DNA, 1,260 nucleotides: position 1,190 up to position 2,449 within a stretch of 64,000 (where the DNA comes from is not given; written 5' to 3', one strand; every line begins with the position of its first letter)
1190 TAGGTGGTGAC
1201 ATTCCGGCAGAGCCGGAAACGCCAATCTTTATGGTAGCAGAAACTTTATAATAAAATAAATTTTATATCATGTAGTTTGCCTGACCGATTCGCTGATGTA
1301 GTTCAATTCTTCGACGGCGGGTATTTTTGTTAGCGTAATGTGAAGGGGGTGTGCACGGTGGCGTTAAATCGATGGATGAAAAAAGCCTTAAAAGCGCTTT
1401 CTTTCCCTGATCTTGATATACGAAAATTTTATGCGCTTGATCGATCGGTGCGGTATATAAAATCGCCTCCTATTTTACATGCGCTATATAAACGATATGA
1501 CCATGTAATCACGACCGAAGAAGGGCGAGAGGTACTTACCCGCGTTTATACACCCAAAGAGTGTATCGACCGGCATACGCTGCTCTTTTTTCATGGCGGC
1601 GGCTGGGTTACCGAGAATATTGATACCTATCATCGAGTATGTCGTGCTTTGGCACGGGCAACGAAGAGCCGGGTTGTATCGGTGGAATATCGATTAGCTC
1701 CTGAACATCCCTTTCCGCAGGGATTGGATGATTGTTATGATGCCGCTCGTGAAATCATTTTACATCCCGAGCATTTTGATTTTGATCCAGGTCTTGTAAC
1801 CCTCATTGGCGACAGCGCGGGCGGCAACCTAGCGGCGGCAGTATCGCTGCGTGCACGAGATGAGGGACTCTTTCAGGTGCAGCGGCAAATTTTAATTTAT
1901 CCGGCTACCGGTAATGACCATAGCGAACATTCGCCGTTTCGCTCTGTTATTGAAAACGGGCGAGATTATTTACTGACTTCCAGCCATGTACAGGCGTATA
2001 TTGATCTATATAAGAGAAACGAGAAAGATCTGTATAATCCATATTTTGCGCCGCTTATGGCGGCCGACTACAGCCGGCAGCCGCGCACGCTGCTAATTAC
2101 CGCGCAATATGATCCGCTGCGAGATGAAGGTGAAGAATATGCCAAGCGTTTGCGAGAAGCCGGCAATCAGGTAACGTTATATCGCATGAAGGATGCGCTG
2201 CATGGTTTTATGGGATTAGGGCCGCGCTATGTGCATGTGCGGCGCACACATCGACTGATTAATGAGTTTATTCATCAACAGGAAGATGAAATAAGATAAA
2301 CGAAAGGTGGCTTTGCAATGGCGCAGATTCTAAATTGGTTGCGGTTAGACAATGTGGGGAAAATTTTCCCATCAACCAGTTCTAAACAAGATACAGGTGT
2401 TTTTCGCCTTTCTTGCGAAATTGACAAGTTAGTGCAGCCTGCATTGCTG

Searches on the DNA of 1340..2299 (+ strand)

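Call 98: search_with_rna_model(model_id=R1, sources=[L073, L074, L075], max_evalue=1)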
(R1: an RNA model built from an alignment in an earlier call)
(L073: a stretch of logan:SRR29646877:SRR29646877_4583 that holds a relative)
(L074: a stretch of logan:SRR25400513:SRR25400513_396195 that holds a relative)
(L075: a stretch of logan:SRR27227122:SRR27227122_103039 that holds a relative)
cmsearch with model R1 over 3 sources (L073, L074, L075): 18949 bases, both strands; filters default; matches with E-value up to 1: 0.
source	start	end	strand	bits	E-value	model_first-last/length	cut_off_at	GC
